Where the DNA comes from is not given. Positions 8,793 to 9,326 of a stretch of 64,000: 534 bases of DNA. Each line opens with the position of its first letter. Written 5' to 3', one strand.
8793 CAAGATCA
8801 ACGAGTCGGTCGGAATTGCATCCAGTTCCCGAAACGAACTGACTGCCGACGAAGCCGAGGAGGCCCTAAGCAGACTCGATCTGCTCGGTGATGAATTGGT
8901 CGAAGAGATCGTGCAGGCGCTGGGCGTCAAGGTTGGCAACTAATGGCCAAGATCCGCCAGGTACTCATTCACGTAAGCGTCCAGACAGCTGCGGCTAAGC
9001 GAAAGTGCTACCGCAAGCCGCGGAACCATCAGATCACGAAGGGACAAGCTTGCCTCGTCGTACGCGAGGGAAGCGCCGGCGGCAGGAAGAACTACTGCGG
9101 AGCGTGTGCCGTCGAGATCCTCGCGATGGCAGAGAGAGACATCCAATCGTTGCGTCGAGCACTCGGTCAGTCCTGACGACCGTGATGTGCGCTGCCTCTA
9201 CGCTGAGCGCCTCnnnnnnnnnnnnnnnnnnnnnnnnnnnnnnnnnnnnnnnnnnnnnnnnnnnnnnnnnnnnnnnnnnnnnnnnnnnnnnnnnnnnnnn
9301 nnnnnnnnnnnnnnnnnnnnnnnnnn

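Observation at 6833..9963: Candidate undescribed defence operon: HTH-SF2 helicase + small Cys protein + UPF0489 (arginase/deacetylase-fold) enzyme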

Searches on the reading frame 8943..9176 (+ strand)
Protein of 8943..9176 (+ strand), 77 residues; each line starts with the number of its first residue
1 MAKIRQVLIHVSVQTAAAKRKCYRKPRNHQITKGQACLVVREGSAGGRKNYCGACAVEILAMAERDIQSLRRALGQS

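Call 5: search_protein_families(library=pfam, proteins=[window:8943-9176:+], max_evalue=0.01)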
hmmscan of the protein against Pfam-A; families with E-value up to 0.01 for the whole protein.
window:8943-9176:+ (77 aa): 0 families

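Call 6: search_protein_families(library=padloc, proteins=[window:8943-9176:+], max_evalue=0.01)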
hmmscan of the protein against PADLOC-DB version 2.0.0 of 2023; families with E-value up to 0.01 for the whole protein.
window:8943-9176:+ (77 aa): 0 families

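Call 7: search_protein_families(library=ncbifam, proteins=[window:8943-9176:+], max_evalue=0.01)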
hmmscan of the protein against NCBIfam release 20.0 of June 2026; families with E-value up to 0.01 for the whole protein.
window:8943-9176:+ (77 aa): 0 families

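Call 62: find_homologous_proteins(query=window:8943-9176:+, max_evalue=0.01)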
Query window:8943-9176:+ (77 aa): 4 proteins with E <= 0.01 among 4 candidates.
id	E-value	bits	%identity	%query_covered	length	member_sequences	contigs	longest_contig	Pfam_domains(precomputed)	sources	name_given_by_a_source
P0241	1.8e-42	159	100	100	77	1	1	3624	-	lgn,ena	-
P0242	3.0e-22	95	60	97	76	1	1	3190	-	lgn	-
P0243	2.6e-20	89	63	97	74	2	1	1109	-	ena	-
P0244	7.6e-17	78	55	96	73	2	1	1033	-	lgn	-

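Call 72: predict_structure(alignment_id=A5)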
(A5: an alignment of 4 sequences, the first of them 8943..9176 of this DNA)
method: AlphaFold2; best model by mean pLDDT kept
length: 77 residues; sequences in the alignment: 4
mean_pLDDT: 80.1   pTM: 0.65
mean pLDDT of the five models: 80.1, 79.9, 74.5, 71.1, 69.3
residues with pLDDT >= 90: 25; 70-90: 37; 50-70: 8; < 50: 7
segments of 3 or more residues with pLDDT < 50: 1-5
pLDDT, mean of each block of 10 residues (from residue 1): 50 89 91 92 75 88 81 71
secondary structure, 60 per line:
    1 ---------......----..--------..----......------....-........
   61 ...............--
elements in order: E10-15 E36-41 E48-51 H53-75

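Call 77: search_protein_families(library=pfam, alignment_id=A4, max_evalue=10)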
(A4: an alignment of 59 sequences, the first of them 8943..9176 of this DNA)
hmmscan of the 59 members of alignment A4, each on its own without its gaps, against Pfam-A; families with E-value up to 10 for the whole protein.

A. member 1, window:8943-9176:+ (77 aa): 1 family
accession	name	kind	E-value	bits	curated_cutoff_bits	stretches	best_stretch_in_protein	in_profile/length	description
PF24638.1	KH_DEAH11_1st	-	0.076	13.7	27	1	49-75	36-62/65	DEAH11 eukaryotic type KH-domain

B. families by the number of members that match (of 59 scanned): 32 families (the first 25 are shown)
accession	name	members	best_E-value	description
PF21272.3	FYVE_CARP1-2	3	0.38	E3 ubiquitin-protein ligase CARP1/2, FYVE/PHD zinc finger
PF10789.14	Phage_RpbA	2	0.00068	Phage RNA polymerase binding, RpbA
PF25420.1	zf-C2H2_ZN292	2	0.0091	ZN292-like C2H2 zinc finger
PF08772.16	Zn_ribbon_NOB1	2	0.019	Nin one binding (NOB1) Zn-ribbon like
PF05522.16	Metallothio_6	2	0.026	Metallothionein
PF06908.16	YpsA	2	0.11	YspA SLOG family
PF06573.16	Churchill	1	0.0034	Churchill protein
PF00645.25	zf-PARP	1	0.01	Poly(ADP-ribose) polymerase and DNA-Ligase Zn-finger region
PF04828.22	GFA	1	0.015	Glutathione-dependent formaldehyde-activating enzyme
PF10465.15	Inhibitor_I24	1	0.019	PinA peptidase inhibitor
PF02148.25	zf-UBP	1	0.021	Zn-finger in ubiquitin-hydrolases and other protein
PF14149.11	YhfH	1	0.035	YhfH-like protein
PF20406.3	SAM_KSR1_N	1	0.067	Kinase suppressor RAS 1 N-terminal helical hairpin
PF13240.11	Zn_Ribbon_1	1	0.068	zinc-ribbon domain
PF25787.1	HTH_SB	1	0.074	Sleeping Beauty transposase HTH domain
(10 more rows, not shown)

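Call 78: search_solved_structures(query=A4, max_evalue=10, show_alignments=3)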
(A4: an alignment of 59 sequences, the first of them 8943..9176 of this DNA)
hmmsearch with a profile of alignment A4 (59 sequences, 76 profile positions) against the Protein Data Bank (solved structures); distinct sequences matched with E-value up to 10: 4.
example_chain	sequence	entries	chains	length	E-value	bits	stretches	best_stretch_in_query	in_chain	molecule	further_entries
3jcs_D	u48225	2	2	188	0.48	13.9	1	15-36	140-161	ribosomal protein L5 | uL5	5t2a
8a3w_D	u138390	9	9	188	0.49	13.9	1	15-36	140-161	60S ribosomal protein L11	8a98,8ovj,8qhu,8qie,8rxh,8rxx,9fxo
6az3_D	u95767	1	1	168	0.54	13.8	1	15-36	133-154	60S ribosomal protein L11 (L5, L16)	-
6uhi_A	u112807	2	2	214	1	12.9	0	27-62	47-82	Ryanodine receptor 1 chimera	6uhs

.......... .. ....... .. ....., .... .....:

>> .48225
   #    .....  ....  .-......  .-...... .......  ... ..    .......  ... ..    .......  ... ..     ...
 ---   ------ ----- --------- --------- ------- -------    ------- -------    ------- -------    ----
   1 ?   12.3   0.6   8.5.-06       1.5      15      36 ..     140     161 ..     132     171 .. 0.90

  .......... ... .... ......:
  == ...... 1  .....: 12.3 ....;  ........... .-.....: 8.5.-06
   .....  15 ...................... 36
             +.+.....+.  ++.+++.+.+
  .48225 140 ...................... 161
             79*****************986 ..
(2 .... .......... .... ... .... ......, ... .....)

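Call 90: search_dna_similar(query=window:8943-9176:+, collection=plasmids, mode=protein, max_evalue=0.001, max_rows=25)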
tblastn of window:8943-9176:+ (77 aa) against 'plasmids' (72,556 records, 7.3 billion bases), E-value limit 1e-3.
Records with a match: 3; places in all: 3; records where one place covers at least 80% of the query: 3.
Best place of each record, by identity: <60% 3.
By first word of the organism name: Mesorhizobium 2; Paracoccus 1.
By predicted mobility (MOB-suite, as given by PLSDB): conjugative 2; non-mobilizable 1.
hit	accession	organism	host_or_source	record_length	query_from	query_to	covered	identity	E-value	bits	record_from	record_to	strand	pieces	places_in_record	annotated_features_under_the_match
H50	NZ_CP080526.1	Mesorhizobium sp. AR07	Oxytropis sp.,Cell culture,root nodule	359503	1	75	97%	41.3%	6e-9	57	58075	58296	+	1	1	DEAD/DEAH box helicase family protein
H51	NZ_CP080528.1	Mesorhizobium sp. AR07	Oxytropis sp.,Cell culture,root nodule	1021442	1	75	97%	38.7%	5e-8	54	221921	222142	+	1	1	record has no annotation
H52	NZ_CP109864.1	Paracoccus aminovorans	bacteria,human fecal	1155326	1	77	100%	36.4%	2e-6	50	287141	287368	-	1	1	record has no annotation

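Call 91: search_protein_representatives(alignment_id=A5)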
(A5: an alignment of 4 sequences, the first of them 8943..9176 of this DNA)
Query: 4 sequences, 75 profile positions. Proteins with E-value up to 0.001 (for the whole library): 308; up to 1e-10: 126; up to 1e-30: 0. The best 150 are listed.
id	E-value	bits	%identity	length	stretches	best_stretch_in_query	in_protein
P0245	1.1e-27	111.9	-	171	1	1-74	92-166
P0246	4.5e-27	110.0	-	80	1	1-73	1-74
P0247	1.3e-26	108.5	-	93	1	1-74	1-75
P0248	7.4e-26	106.1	-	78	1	1-74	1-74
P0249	1.4e-24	102.0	-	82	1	1-74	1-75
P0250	8.3e-24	99.5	-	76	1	1-73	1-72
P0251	1.6e-23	98.6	-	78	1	1-74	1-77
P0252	1.8e-23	98.4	-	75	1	1-73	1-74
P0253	1.9e-23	98.4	-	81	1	1-74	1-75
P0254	1.9e-23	98.4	-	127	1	1-73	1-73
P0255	3.1e-23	97.7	-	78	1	1-73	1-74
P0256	6.4e-23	96.7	-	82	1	1-74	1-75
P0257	1.0e-22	96.0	-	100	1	1-74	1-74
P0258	1.6e-22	95.4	-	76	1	1-69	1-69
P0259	9.1e-22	93.0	-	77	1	1-73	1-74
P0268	4.8e-20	87.5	-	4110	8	25-69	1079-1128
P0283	2.4e-18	82.0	-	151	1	1-72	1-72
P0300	7.7e-17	77.2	-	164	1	1-70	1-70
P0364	3.9e-11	58.9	-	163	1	1-73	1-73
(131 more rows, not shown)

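Call 92: search_protein_families(library=pfam, proteins=[P0268, P0245, P0283, P0300, P0364], max_evalue=0.01)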
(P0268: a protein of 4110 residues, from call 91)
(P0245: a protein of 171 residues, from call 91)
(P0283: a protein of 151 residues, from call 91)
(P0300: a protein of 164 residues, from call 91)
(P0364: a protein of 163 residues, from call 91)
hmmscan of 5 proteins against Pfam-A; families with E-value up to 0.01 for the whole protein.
P0268 (4110 aa): 1 family
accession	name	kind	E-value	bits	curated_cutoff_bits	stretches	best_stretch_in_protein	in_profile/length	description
PF23194.1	NOMO_5th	-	1.1e-25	90.3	27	0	802-834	47-79/89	NOMO fifth transthyretin-like domain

P0245 (171 aa): 1 family
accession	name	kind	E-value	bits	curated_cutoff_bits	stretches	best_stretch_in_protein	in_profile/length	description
PF25075.1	DUF7799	-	0.0032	18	27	1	53-109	18-73/110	Domain of unknown function (DUF7799)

P0283 (151 aa): 0 families

P0300 (164 aa): 1 family
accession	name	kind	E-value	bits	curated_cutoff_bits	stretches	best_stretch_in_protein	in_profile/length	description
PF10083.14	DUF2321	-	0.0009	19.3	24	1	46-92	24-71/157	Uncharacterized protein conserved in bacteria (DUF2321)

P0364 (163 aa): 0 families
